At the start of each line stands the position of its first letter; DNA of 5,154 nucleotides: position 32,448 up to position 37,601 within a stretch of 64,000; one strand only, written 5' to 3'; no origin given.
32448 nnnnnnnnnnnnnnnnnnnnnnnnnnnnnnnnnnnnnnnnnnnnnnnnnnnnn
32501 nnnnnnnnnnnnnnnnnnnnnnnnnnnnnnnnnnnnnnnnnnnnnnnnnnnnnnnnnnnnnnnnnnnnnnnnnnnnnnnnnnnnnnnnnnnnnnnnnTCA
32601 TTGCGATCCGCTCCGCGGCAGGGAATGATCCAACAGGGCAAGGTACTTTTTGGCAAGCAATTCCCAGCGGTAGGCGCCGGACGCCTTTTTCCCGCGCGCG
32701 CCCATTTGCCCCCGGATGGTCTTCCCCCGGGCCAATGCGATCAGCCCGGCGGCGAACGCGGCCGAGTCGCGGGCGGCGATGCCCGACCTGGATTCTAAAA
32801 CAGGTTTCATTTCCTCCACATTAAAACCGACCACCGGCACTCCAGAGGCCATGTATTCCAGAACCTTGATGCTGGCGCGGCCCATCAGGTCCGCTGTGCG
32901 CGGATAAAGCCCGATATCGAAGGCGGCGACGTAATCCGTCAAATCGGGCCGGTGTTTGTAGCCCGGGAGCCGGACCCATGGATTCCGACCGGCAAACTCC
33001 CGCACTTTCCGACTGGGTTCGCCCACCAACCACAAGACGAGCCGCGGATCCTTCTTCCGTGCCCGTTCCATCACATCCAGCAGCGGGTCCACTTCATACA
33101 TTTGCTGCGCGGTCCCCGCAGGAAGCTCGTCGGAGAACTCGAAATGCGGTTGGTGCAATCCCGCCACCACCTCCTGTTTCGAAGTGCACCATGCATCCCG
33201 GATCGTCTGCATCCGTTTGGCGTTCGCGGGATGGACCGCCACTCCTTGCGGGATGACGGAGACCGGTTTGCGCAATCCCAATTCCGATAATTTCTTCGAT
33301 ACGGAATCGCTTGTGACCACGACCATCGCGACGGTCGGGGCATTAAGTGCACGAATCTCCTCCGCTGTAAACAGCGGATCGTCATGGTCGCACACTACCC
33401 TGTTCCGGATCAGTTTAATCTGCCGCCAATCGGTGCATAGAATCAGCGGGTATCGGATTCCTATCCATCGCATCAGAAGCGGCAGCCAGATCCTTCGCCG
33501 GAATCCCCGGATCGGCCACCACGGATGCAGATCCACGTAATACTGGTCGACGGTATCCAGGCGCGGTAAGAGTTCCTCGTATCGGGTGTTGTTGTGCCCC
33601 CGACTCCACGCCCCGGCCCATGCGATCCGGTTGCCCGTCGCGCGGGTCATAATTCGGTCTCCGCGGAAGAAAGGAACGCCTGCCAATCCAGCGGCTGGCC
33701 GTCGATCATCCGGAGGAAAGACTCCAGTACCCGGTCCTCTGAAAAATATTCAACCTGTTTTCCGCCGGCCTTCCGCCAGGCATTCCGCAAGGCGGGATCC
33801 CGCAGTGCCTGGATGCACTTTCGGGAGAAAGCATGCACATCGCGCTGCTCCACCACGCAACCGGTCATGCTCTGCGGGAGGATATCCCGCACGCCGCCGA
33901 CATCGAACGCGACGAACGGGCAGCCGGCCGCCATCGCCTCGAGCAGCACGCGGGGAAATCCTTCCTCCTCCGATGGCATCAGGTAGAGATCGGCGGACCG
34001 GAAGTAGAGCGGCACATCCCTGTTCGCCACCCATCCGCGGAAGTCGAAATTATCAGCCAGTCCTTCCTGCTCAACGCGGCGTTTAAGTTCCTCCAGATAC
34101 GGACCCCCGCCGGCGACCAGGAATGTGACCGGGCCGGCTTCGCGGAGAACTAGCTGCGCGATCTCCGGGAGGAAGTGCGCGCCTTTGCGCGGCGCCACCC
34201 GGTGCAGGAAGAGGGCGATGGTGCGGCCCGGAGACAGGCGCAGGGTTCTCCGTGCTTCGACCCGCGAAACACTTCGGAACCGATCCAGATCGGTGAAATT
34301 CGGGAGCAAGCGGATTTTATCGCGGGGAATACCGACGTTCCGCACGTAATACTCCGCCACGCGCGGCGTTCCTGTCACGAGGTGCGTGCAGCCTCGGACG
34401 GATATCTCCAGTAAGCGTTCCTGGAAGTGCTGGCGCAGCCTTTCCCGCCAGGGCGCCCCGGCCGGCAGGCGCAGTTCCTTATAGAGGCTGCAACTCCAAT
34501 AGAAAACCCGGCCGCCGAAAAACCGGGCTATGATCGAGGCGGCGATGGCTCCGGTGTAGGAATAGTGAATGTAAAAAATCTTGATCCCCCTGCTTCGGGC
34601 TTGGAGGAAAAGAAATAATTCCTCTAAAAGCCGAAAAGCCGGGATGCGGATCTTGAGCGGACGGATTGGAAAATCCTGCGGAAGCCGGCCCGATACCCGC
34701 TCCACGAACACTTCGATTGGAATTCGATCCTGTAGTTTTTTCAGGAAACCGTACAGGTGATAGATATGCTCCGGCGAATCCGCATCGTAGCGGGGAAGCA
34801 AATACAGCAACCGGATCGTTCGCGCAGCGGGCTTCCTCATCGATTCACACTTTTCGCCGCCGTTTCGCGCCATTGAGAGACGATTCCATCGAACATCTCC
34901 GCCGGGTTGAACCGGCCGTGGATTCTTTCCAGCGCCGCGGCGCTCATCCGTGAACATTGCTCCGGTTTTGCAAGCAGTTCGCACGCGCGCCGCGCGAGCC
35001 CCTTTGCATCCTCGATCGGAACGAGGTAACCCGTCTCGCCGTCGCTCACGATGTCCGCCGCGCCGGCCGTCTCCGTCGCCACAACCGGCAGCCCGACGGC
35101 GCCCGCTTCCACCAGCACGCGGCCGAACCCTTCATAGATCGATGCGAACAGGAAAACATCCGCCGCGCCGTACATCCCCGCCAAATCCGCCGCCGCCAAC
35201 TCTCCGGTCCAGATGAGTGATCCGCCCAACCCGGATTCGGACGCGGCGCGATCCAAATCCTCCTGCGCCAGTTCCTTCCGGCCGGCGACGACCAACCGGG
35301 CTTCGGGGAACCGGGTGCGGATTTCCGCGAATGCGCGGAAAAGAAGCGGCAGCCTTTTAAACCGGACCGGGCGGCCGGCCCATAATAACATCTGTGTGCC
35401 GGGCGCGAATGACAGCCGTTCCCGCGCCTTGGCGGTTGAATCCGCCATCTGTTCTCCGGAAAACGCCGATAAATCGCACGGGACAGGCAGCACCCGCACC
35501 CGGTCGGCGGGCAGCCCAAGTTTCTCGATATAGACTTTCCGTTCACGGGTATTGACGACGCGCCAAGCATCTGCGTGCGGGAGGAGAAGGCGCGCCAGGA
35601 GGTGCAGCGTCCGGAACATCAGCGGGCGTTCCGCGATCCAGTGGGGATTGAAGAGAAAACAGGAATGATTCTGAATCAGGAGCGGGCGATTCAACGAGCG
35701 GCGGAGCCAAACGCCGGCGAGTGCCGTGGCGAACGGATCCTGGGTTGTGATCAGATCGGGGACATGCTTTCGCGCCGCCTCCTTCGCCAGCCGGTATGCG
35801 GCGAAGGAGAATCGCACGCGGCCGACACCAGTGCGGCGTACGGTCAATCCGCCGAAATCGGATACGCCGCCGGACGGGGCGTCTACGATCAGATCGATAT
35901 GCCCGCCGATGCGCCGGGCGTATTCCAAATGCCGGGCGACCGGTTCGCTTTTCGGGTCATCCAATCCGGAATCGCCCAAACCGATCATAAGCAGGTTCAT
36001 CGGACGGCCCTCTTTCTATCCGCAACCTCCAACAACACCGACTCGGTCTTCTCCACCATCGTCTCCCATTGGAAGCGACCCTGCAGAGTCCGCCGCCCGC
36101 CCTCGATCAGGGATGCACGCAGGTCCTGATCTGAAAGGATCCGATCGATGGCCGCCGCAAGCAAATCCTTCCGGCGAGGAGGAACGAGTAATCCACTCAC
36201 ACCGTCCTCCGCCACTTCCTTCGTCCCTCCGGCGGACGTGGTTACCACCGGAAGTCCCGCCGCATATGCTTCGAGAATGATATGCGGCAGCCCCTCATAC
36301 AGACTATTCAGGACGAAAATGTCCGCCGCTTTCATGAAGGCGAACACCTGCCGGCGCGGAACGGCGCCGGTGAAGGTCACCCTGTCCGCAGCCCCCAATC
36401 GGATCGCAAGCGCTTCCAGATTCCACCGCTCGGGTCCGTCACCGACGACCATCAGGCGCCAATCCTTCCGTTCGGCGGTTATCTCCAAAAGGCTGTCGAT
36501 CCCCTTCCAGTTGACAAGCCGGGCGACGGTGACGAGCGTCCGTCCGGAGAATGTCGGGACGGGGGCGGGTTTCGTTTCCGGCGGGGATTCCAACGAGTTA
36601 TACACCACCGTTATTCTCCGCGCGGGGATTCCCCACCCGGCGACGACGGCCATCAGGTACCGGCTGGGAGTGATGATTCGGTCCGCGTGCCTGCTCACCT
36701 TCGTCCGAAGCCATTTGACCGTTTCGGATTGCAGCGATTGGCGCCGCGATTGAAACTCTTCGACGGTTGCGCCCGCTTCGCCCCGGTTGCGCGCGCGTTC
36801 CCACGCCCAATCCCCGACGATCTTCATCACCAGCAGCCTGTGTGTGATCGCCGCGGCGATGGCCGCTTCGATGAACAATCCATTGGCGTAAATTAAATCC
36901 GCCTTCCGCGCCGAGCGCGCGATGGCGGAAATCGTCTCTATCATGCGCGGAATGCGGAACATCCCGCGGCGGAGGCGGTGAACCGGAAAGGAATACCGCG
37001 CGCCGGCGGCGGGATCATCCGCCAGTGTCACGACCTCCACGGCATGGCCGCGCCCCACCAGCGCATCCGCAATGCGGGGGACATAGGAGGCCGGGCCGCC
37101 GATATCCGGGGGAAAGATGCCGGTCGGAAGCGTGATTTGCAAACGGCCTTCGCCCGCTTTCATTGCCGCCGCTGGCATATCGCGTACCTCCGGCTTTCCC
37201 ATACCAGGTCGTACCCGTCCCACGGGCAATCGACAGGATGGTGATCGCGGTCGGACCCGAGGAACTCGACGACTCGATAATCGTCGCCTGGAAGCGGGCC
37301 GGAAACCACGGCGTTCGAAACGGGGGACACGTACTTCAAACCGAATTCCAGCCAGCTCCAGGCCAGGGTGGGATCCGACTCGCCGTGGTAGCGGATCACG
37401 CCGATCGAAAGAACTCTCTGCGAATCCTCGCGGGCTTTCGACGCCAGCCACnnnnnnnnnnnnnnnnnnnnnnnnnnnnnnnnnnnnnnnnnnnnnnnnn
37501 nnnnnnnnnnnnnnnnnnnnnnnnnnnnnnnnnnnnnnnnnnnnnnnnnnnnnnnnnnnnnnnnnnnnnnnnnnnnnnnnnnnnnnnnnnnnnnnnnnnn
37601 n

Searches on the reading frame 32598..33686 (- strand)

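Call 16: search_protein_families(library=pfam, proteins=[window:32598-33686:-], max_evalue=0.001)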
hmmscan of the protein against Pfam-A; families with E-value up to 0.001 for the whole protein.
window:32598-33686:- (362 aa): 3 families
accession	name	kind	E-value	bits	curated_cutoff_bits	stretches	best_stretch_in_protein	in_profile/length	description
PF13692.12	Glyco_trans_1_4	-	4.9e-15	56.5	27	1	198-319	16-140/142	Glycosyl transferases group 1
PF00534.26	Glycos_transf_1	-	5.9e-08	32.9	26.4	1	192-334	23-171/172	Glycosyl transferases group 1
PF13524.12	Glyco_trans_1_2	-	9.4e-05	22.8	25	1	246-334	37-127/144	Glycosyl transferase-like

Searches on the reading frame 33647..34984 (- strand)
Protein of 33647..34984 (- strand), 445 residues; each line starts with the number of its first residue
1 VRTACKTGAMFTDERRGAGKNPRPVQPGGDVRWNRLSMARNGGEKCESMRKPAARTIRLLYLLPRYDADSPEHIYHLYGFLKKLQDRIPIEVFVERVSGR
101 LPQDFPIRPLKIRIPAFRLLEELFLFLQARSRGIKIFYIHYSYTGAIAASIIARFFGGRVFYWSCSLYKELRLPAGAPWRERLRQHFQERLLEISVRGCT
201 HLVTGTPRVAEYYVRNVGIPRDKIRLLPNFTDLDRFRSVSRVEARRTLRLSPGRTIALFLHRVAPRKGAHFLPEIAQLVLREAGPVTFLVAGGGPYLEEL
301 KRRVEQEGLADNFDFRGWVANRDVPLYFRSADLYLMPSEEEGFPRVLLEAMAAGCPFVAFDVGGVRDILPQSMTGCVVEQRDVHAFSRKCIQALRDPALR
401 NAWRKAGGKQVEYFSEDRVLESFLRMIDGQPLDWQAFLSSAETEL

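Call 16: search_protein_families(library=pfam, proteins=[window:33647-34984:-], max_evalue=0.001)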
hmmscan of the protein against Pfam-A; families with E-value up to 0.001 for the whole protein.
window:33647-34984:- (445 aa): 6 families
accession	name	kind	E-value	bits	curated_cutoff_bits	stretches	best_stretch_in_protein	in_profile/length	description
PF00534.26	Glycos_transf_1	-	1.6e-37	129.1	26.4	1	243-409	4-171/172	Glycosyl transferases group 1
PF13692.12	Glyco_trans_1_4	-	7.8e-33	114.2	27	1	256-396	3-142/142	Glycosyl transferases group 1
PF13439.12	Glyco_transf_4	-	1e-08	35.9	28.5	1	76-235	7-170/170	Glycosyltransferase Family 4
PF20706.3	GT4-conflict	-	2.1e-07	30.7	26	1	249-381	193-337/385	Family 4 Glycosyltransferase in conflict systems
PF13579.12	Glyco_trans_4_4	-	4.9e-07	30.7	29.7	1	114-229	47-157/158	Glycosyl transferase 4-like domain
PF13524.12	Glyco_trans_1_2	-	1.6e-06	28.6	25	1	285-412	14-130/144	Glycosyl transferase-like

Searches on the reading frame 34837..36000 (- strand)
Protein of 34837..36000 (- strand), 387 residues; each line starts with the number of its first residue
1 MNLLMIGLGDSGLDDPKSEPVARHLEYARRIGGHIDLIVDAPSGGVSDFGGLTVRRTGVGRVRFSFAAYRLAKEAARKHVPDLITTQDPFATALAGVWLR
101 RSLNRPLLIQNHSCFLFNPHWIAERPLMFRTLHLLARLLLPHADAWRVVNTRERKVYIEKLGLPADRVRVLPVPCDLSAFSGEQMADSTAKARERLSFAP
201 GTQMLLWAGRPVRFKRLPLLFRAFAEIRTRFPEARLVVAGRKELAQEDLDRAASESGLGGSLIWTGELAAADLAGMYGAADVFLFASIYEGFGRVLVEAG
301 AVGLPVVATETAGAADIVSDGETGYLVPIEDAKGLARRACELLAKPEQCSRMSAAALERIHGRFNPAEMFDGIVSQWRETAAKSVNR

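Call 16: search_protein_families(library=pfam, proteins=[window:34837-36000:-], max_evalue=0.001)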
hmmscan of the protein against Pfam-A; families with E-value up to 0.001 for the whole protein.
window:34837-36000:- (387 aa): 5 families
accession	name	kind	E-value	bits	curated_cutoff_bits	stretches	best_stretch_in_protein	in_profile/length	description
PF00534.26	Glycos_transf_1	-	7.9e-34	117.1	26.4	1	191-357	4-170/172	Glycosyl transferases group 1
PF13692.12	Glyco_trans_1_4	-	1.5e-31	110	27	1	204-344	3-141/142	Glycosyl transferases group 1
PF13439.12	Glyco_transf_4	-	4.8e-13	49.9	28.5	1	54-178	46-169/170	Glycosyltransferase Family 4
PF20706.3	GT4-conflict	-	4.3e-09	36.3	26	1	197-321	193-323/385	Family 4 Glycosyltransferase in conflict systems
PF13524.12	Glyco_trans_1_2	-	7.8e-06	26.3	25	1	232-368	13-137/144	Glycosyl transferase-like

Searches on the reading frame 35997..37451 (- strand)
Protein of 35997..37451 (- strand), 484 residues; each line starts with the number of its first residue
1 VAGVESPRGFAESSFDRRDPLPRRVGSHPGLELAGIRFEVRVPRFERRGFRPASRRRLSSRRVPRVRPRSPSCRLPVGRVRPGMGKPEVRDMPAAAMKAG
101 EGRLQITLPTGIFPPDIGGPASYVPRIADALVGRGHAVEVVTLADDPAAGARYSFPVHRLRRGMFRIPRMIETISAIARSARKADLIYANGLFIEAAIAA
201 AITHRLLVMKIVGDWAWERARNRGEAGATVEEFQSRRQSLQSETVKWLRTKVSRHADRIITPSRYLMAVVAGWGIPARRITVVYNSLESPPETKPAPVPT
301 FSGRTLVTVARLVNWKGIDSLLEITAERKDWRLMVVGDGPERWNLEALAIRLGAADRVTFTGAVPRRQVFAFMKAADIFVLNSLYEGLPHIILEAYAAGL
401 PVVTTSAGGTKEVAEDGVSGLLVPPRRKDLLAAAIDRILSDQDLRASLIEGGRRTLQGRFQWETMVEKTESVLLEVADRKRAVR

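Call 16: search_protein_families(library=pfam, proteins=[window:35997-37451:-], max_evalue=0.001)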
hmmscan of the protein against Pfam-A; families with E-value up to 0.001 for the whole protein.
window:35997-37451:- (484 aa): 6 families
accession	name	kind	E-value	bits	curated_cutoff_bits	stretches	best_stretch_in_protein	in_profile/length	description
PF00534.26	Glycos_transf_1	-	1e-40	139.5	26.4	1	305-454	17-171/172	Glycosyl transferases group 1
PF13692.12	Glyco_trans_1_4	-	4.9e-35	121.3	27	1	304-441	2-142/142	Glycosyl transferases group 1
PF13439.12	Glyco_transf_4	-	1.7e-17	64.4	28.5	1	117-285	1-164/170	Glycosyltransferase Family 4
PF13579.12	Glyco_trans_4_4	-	6.3e-17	62.8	29.7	1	118-285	1-157/158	Glycosyl transferase 4-like domain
PF13524.12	Glyco_trans_1_2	-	4.7e-10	40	25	1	325-468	9-141/144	Glycosyl transferase-like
PF20706.3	GT4-conflict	-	4.1e-06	26.5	26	1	315-467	211-383/385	Family 4 Glycosyltransferase in conflict systems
